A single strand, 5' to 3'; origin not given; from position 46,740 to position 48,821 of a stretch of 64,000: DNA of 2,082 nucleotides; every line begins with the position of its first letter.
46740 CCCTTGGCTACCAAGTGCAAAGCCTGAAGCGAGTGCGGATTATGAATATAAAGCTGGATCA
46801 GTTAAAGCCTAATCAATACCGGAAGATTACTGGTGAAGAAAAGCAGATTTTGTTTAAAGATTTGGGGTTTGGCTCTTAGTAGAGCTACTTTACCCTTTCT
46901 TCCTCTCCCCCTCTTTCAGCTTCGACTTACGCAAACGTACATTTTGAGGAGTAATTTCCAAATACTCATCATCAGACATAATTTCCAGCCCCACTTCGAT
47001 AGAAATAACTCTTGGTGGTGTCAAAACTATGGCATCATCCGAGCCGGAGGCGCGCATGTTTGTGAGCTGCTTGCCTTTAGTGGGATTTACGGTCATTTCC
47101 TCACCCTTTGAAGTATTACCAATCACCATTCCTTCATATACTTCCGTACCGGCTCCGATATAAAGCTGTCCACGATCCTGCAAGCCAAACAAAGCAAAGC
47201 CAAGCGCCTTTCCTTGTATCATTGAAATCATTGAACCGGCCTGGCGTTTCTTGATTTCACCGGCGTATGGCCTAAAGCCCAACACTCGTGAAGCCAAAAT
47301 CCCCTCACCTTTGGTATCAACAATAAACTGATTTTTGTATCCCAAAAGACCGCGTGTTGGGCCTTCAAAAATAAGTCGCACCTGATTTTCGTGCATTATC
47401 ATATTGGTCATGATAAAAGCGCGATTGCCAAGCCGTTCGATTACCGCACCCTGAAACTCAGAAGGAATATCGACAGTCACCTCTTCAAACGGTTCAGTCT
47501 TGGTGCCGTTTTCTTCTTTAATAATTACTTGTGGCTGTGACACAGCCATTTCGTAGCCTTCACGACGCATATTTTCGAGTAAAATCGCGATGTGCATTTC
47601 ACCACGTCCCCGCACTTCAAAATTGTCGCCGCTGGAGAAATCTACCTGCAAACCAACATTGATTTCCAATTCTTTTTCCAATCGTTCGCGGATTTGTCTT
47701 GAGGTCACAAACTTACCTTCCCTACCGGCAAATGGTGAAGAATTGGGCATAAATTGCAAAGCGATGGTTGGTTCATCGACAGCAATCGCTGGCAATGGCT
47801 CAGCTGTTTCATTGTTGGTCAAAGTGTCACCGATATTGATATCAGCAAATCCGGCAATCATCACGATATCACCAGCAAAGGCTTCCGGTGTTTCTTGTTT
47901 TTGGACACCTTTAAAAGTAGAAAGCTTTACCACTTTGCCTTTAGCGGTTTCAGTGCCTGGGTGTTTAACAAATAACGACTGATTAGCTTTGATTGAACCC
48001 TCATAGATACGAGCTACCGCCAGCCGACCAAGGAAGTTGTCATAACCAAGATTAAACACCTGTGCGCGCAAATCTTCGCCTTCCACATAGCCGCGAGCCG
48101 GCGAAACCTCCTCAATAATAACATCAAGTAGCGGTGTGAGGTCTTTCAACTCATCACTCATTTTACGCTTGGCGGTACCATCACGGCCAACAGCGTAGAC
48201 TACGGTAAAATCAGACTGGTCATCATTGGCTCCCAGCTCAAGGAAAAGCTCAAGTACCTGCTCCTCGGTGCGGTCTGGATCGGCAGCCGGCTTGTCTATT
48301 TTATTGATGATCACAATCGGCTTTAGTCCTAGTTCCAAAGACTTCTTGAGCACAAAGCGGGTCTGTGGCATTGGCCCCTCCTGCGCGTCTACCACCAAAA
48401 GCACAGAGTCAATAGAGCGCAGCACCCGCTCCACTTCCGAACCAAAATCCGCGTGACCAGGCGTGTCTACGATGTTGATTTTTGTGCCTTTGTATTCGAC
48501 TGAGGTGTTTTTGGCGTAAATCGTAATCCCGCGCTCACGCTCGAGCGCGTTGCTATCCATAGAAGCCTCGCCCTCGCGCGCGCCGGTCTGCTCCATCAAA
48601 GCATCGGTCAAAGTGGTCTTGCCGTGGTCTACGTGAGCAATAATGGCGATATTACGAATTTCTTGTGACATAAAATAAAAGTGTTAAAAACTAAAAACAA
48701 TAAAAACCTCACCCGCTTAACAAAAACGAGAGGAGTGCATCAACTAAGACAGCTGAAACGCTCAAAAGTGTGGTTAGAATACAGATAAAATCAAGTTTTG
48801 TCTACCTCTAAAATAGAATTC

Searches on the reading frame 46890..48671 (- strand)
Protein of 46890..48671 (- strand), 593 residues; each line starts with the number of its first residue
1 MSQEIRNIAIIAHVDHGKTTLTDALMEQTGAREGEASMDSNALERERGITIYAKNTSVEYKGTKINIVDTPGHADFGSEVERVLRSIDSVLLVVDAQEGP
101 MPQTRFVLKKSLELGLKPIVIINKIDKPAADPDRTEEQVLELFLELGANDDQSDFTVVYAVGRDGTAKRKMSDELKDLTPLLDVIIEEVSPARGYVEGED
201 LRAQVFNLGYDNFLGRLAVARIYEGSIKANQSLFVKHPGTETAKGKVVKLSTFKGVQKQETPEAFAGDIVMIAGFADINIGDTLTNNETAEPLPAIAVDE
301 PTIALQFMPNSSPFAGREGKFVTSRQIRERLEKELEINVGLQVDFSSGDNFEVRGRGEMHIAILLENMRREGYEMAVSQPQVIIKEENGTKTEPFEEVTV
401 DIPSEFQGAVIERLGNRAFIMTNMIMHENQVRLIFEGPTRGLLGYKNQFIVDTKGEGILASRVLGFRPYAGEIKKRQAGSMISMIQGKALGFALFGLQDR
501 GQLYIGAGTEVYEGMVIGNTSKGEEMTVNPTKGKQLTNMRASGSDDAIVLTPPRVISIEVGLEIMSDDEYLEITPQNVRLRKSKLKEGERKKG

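Call 29: search_protein_families(library=pfam, proteins=[window:46890-48671:-], max_evalue=0.00001)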
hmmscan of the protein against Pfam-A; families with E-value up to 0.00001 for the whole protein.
window:46890-48671:- (593 aa): 6 families
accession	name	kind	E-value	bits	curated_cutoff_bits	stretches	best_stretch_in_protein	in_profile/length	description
PF00009.33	GTP_EFTU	-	2.7e-54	184.1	26.5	1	4-187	2-184/188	Elongation factor Tu GTP binding domain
PF21018.2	BipA_C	-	3.6e-40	136.6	23.8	1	479-586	2-109/110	TypA/BipA C-terminal domain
PF00679.30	EFG_C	-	1.7e-16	60.5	27.9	1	392-476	3-88/89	Elongation factor G C-terminus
PF03144.31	GTP_EFTU_D2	-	2.8e-12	47.3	30.3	1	215-285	1-73/73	Elongation factor Tu domain 2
PF22042.2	EF-G_D2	-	3e-11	43.7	27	1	201-286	2-83/84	Elongation factor G domain 2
PF01926.29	MMR_HSR1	-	3.1e-08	34.2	21.9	1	8-124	2-113/113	50S ribosome-binding GTPase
